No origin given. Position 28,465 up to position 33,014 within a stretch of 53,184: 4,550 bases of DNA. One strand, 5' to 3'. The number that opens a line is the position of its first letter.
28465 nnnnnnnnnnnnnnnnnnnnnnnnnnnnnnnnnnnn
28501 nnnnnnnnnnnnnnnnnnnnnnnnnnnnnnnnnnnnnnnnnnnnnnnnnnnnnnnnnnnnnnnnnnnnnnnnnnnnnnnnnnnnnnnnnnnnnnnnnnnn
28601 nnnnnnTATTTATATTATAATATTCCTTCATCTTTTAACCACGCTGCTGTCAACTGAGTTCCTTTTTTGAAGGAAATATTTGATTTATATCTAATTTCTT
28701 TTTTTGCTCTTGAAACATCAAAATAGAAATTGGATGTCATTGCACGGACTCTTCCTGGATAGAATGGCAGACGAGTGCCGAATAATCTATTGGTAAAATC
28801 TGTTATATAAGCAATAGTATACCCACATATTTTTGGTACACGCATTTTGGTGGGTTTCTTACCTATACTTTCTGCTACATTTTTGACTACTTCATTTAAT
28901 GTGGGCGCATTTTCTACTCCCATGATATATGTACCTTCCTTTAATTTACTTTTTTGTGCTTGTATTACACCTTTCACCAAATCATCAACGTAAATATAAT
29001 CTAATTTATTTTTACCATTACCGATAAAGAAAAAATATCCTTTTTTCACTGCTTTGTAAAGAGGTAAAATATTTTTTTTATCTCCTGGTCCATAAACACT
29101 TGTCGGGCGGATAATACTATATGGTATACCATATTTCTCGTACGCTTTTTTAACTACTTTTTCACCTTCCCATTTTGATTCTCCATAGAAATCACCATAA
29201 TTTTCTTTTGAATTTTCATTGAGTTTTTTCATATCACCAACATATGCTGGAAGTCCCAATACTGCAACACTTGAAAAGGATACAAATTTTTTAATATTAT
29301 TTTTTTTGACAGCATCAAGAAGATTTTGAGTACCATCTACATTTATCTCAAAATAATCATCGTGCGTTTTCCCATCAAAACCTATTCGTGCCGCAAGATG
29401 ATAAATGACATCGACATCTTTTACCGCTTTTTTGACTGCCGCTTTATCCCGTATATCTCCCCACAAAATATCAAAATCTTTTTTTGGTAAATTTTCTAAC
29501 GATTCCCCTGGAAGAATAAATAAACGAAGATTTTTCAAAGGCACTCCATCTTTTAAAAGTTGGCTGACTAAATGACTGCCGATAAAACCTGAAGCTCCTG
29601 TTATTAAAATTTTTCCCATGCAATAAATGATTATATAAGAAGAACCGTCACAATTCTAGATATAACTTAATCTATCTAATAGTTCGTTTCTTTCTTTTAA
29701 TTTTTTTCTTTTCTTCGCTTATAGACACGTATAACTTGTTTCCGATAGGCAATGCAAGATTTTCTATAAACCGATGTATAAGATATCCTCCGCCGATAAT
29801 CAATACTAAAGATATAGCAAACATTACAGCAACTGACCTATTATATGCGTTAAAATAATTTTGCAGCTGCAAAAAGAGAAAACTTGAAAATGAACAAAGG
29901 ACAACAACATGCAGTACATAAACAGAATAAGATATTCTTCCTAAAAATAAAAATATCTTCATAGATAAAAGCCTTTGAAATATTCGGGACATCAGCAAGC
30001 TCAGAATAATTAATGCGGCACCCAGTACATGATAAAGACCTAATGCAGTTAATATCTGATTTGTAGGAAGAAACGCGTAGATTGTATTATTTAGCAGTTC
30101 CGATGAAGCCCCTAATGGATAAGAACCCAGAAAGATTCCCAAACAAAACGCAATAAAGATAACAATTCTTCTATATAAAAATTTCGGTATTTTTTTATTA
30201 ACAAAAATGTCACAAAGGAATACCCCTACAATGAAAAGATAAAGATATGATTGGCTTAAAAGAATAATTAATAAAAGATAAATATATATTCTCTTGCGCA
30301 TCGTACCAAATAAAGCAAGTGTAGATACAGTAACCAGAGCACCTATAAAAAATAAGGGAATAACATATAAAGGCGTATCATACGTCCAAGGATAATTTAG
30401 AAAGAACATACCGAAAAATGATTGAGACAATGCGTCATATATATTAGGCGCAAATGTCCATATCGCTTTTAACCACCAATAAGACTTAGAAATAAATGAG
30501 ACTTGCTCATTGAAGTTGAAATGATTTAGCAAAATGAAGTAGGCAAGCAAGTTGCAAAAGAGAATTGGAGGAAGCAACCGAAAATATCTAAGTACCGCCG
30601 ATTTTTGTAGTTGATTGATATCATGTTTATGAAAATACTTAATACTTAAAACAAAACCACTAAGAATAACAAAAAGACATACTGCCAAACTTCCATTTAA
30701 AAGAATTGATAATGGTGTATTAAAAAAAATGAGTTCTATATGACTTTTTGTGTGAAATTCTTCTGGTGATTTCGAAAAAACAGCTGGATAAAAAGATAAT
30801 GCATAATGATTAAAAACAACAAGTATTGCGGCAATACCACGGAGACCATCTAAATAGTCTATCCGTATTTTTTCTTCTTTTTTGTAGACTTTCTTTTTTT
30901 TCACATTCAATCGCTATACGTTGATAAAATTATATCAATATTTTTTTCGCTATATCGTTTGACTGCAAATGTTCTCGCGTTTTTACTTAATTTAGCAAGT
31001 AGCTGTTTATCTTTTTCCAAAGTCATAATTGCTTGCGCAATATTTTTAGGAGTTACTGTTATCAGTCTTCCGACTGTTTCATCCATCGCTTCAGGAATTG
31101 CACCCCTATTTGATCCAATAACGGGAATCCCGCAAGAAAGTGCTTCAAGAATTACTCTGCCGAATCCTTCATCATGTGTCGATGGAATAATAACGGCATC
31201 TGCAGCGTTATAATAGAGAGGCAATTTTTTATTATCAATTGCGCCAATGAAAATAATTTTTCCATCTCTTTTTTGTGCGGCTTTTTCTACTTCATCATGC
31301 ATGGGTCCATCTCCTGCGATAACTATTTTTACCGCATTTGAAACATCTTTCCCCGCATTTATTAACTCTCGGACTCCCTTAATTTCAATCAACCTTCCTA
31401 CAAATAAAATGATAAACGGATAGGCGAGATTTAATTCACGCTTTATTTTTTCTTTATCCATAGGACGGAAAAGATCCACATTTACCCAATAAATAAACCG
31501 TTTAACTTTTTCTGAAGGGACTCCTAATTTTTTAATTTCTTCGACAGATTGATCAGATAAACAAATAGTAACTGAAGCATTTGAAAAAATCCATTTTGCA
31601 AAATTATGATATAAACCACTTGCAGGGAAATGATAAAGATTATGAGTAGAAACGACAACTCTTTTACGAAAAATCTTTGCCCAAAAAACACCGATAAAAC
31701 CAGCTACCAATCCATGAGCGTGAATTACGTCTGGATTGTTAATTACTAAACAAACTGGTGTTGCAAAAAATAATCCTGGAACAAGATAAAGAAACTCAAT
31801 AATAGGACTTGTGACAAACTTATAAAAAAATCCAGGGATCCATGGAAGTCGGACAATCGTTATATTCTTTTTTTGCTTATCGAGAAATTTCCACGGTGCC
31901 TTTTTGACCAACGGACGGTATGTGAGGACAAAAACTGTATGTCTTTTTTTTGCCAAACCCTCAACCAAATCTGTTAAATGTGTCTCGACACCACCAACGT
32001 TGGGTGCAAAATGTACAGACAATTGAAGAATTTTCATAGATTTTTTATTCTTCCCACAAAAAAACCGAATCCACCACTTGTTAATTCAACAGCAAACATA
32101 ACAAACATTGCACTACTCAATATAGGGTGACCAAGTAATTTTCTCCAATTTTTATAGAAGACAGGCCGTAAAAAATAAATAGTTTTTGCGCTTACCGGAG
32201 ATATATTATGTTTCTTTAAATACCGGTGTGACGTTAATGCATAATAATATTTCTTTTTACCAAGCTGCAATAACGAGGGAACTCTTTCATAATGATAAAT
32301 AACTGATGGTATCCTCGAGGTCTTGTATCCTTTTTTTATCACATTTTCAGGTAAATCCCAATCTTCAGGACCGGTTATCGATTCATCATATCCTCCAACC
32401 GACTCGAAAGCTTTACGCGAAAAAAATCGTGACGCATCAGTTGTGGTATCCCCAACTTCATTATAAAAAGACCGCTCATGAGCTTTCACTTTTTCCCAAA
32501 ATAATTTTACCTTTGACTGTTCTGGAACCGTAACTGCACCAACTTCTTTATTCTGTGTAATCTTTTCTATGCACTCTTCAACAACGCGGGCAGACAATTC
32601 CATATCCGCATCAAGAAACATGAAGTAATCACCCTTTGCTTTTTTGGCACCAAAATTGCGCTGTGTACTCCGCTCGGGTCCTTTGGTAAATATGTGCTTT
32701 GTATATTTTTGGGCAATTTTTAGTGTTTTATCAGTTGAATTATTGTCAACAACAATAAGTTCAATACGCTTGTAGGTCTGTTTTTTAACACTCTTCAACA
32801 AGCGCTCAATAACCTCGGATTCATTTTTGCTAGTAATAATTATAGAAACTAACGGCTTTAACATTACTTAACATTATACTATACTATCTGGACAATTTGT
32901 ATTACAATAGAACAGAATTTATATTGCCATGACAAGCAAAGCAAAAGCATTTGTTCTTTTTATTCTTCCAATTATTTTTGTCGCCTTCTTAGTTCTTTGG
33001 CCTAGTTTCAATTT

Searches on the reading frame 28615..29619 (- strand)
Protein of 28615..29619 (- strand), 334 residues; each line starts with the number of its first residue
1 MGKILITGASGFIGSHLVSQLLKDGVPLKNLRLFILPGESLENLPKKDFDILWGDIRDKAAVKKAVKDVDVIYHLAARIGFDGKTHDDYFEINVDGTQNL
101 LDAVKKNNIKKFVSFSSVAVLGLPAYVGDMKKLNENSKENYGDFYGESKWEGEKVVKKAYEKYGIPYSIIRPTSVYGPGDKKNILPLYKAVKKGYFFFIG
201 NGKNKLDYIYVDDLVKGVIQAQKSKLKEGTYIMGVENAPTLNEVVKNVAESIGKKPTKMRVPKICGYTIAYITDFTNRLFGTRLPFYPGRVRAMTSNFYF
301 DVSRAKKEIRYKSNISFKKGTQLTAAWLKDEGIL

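Call 9: search_protein_families(library=pfam, proteins=[window:28615-29619:-], max_evalue=0.001)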
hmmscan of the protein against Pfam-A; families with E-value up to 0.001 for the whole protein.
window:28615-29619:- (334 aa): 10 families
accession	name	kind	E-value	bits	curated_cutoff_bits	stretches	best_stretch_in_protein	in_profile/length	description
PF01370.27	Epimerase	-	2.2e-42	145.6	20.9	1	4-224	1-227/240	NAD dependent epimerase/dehydratase family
PF01073.25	3Beta_HSD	-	2.2e-37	129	22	1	5-224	1-231/280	3-beta hydroxysteroid dehydrogenase/isomerase family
PF16363.11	GDP_Man_Dehyd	-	1.1e-33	117.5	27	1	5-322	1-330/332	GDP-mannose 4,6 dehydratase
PF07993.18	NAD_binding_4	-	1.2e-25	90.6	20.1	1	60-212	80-252/258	Male sterility protein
PF13460.12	NAD_binding_10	-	6.2e-17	62.5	27.2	1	8-177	1-148/184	NAD(P)H-binding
PF05368.20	NmrA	-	2.4e-14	54.1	27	1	3-263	4-245/298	NmrA-like family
PF02719.21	Polysacc_synt_2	-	6e-14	52.3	20.2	1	4-258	1-253/293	Polysaccharide biosynthesis protein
PF04321.23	RmlD_sub_bind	-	6.3e-14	52.2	27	1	3-198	2-174/287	RmlD substrate binding domain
PF08659.16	KR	-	7e-05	23.3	22.6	0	2-120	1-139/180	KR domain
PF00056.29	Ldh_1_N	-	0.0001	22.8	27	1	3-113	2-114/141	lactate/malate dehydrogenase, NAD binding domain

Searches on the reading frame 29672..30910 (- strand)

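Call 9: search_protein_families(library=pfam, proteins=[window:29672-30910:-], max_evalue=0.001)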
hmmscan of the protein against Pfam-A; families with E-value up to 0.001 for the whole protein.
window:29672-30910:- (412 aa): 1 family
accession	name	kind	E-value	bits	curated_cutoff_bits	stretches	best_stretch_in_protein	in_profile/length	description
PF01757.29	Acyl_transf_3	-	3.3e-21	76.1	31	1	18-378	2-324/326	Acyltransferase domain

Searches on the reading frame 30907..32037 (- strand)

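Call 9: search_protein_families(library=pfam, proteins=[window:30907-32037:-], max_evalue=0.001)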
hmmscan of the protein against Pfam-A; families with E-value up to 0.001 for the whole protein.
window:30907-32037:- (376 aa): 8 families
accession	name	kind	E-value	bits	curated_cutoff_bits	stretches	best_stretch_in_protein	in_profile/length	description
PF00534.26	Glycos_transf_1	-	7.3e-35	120.5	26.4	1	194-356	1-171/172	Glycosyl transferases group 1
PF13692.12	Glyco_trans_1_4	-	2.4e-28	99.6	27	1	208-342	2-141/142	Glycosyl transferases group 1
PF13439.12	Glyco_transf_4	-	1.6e-22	80.8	28.5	1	14-179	1-160/170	Glycosyltransferase Family 4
PF13579.12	Glyco_trans_4_4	-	1.8e-15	58.1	29.7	1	15-179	1-153/158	Glycosyl transferase 4-like domain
PF20706.3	GT4-conflict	-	1.7e-10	40.9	26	1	196-335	186-335/385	Family 4 Glycosyltransferase in conflict systems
PF13524.12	Glyco_trans_1_2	-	3.3e-05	24.3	25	1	234-363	13-134/144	Glycosyl transferase-like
PF08323.17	Glyco_transf_5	-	8.9e-05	22.7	22.7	0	2-136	1-170/239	Starch synthase catalytic domain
PF02350.25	Epimerase_2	-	0.00034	20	30.6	0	219-370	194-346/347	UDP-N-acetylglucosamine 2-epimerase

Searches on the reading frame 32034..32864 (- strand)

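Call 9: search_protein_families(library=pfam, proteins=[window:32034-32864:-], max_evalue=0.001)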
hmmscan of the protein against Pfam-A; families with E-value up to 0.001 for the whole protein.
window:32034-32864:- (276 aa): 5 families
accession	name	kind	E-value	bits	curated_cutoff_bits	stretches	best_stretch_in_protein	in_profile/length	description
PF00535.33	Glycos_transf_2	-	4e-30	105.4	23.3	1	7-133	1-132/168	Glycosyl transferase family 2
PF10111.15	Glyco_tranf_2_2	-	5.2e-15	56.1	27.3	1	9-144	3-144/276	Glycosyltransferase like family 2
PF13641.12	Glyco_tranf_2_3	-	5e-08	33.7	27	1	6-119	3-127/230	Glycosyltransferase like family 2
PF13632.12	Glyco_trans_2_3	-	1.6e-05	25.3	27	1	80-256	1-172/198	Glycosyl transferase family group 2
PF02709.20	Glyco_transf_7C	-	0.00031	20.8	23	1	148-193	26-73/78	N-terminal domain of galactosyltransferase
